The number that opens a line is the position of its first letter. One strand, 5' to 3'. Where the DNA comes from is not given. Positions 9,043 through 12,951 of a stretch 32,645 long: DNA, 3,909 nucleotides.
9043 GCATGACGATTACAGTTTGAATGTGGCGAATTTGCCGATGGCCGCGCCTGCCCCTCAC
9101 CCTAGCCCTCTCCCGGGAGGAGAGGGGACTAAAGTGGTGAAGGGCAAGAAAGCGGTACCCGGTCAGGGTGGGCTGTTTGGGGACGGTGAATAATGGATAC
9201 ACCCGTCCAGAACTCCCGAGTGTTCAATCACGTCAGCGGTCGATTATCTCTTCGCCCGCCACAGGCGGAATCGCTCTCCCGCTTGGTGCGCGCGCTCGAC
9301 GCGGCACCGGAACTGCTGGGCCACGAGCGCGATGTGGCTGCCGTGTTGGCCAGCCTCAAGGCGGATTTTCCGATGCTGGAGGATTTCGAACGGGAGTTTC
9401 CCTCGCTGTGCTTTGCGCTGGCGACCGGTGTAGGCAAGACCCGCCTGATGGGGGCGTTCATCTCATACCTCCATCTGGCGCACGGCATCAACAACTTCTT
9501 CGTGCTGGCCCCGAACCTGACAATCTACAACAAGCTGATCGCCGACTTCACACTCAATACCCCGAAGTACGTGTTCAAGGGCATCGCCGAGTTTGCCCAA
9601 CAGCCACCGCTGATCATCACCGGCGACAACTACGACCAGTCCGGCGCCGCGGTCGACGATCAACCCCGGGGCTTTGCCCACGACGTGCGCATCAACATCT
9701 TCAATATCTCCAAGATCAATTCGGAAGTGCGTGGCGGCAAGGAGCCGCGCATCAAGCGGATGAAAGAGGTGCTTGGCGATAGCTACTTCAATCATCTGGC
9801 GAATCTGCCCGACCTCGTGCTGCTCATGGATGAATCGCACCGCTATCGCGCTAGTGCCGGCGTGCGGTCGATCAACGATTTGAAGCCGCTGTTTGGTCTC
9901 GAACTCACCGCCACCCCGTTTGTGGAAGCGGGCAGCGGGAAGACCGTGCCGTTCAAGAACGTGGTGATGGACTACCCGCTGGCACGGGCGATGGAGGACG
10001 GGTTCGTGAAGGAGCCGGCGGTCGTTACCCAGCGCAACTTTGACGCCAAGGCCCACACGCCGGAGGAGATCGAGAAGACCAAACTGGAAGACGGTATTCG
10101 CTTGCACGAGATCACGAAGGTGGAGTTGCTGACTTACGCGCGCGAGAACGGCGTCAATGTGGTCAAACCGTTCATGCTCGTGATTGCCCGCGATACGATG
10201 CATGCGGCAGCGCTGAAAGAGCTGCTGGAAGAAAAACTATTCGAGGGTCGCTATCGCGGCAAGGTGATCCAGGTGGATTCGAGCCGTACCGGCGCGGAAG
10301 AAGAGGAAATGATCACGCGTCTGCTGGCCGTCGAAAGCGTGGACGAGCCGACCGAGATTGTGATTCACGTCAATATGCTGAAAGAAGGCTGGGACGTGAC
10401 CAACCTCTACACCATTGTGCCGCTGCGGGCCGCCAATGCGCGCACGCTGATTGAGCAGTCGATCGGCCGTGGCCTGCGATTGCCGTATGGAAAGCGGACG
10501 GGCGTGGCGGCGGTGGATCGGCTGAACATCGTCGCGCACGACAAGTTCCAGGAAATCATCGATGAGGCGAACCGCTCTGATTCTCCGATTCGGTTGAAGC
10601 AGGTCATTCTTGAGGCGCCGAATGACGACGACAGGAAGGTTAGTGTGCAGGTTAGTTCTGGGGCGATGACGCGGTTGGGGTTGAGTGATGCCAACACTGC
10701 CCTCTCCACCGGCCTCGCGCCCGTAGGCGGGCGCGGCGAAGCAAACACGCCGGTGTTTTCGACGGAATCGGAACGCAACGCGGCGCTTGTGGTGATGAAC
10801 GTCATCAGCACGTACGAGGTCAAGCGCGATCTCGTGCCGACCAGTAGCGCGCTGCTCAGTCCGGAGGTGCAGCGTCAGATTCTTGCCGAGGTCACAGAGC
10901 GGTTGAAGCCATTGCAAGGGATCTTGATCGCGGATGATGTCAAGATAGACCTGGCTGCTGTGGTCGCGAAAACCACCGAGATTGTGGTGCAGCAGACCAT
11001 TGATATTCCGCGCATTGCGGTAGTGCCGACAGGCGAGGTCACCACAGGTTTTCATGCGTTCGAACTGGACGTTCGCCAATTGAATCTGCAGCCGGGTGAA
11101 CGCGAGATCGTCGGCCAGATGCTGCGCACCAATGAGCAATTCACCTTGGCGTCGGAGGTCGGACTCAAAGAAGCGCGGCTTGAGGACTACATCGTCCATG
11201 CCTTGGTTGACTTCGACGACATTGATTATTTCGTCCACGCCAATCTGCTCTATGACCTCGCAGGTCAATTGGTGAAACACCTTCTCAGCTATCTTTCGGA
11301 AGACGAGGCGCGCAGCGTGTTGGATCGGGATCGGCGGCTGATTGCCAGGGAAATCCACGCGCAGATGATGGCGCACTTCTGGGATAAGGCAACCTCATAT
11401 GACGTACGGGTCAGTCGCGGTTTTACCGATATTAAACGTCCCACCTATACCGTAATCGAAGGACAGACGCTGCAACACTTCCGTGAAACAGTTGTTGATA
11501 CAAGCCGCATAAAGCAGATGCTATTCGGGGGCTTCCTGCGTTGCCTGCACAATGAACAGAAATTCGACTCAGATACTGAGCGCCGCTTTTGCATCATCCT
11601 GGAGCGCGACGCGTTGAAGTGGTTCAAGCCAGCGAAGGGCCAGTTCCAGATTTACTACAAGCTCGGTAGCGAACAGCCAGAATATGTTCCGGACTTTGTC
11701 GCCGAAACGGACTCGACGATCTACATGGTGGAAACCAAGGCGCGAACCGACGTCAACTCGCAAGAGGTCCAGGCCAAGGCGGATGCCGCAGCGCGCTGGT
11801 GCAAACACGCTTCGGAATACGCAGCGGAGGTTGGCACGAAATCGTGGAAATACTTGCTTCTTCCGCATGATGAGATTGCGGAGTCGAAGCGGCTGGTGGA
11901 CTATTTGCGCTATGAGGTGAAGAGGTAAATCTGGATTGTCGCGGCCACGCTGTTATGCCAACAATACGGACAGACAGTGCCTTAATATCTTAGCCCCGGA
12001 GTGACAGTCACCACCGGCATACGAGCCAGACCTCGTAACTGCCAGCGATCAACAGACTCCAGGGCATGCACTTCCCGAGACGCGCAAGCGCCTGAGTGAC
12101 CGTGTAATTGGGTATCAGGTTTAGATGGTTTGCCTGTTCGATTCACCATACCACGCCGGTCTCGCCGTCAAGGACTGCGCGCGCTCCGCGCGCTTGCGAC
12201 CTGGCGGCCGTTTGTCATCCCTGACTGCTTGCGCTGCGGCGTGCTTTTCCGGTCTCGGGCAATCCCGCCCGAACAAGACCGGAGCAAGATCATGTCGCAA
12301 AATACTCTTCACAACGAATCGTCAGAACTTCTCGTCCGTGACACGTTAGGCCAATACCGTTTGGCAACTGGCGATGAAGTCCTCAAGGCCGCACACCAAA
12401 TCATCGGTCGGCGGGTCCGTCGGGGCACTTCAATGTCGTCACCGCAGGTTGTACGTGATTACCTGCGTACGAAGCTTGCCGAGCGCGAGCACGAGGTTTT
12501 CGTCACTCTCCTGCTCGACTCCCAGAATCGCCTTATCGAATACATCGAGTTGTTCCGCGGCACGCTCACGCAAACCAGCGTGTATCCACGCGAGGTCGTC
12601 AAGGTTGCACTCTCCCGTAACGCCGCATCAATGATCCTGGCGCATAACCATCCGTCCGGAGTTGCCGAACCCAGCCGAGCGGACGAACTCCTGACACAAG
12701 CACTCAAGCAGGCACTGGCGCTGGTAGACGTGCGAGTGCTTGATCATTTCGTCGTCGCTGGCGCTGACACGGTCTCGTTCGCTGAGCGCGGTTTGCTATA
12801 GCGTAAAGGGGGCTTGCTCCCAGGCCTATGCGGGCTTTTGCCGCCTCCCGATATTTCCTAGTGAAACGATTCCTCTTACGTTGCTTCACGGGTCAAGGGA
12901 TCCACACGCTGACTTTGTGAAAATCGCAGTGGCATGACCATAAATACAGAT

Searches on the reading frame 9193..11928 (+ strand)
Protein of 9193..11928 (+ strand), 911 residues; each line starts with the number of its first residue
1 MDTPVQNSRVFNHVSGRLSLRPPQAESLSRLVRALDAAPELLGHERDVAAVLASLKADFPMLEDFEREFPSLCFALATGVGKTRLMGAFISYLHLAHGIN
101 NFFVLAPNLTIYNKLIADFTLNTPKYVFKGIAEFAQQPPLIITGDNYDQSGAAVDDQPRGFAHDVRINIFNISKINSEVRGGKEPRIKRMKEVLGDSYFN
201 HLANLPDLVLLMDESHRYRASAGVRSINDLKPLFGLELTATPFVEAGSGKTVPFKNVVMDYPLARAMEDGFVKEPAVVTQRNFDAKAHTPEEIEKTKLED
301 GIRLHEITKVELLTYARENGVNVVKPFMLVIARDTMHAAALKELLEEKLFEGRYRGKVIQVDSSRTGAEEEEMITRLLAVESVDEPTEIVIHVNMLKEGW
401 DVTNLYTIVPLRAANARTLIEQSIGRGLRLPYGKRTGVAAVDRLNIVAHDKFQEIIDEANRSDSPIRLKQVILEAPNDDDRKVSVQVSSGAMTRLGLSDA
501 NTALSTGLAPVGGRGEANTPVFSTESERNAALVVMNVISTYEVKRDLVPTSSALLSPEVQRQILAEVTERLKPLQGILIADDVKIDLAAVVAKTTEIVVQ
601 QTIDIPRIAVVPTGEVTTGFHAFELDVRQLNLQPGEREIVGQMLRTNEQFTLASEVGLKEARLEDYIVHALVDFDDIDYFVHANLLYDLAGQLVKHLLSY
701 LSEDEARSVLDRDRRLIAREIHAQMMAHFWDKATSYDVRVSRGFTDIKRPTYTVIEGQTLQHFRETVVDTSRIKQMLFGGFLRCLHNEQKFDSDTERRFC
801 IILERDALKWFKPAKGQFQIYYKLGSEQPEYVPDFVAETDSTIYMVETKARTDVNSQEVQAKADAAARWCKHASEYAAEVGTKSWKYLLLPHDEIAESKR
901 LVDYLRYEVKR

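Call 7: search_protein_families(library=pfam, proteins=[window:9193-11928:+], max_evalue=0.001)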
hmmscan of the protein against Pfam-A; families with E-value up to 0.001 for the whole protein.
window:9193-11928:+ (911 aa): 2 families
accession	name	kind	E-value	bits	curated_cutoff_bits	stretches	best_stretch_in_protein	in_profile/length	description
PF04851.21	ResIII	-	8.2e-23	81.5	22.5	1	18-243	2-163/164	Type III restriction enzyme, res subunit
PF18766.7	SWI2_SNF2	-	1.4e-05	25.3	26.7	1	184-283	110-195/221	SWI2/SNF2 ATPase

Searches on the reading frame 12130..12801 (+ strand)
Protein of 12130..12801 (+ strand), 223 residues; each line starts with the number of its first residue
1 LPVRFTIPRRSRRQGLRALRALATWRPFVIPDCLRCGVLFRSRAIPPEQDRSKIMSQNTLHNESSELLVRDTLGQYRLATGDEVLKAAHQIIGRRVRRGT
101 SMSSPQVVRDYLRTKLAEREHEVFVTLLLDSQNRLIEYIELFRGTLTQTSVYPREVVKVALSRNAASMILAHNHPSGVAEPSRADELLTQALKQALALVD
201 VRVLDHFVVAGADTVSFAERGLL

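Call 7: search_protein_families(library=pfam, proteins=[window:12130-12801:+], max_evalue=0.001)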
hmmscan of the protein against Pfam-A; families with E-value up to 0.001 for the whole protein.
window:12130-12801:+ (223 aa): 1 family
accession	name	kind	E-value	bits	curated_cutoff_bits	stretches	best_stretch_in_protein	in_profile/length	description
PF04002.20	RadC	-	1.4e-44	151.4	22.1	1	103-222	2-121/121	RadC-like JAB domain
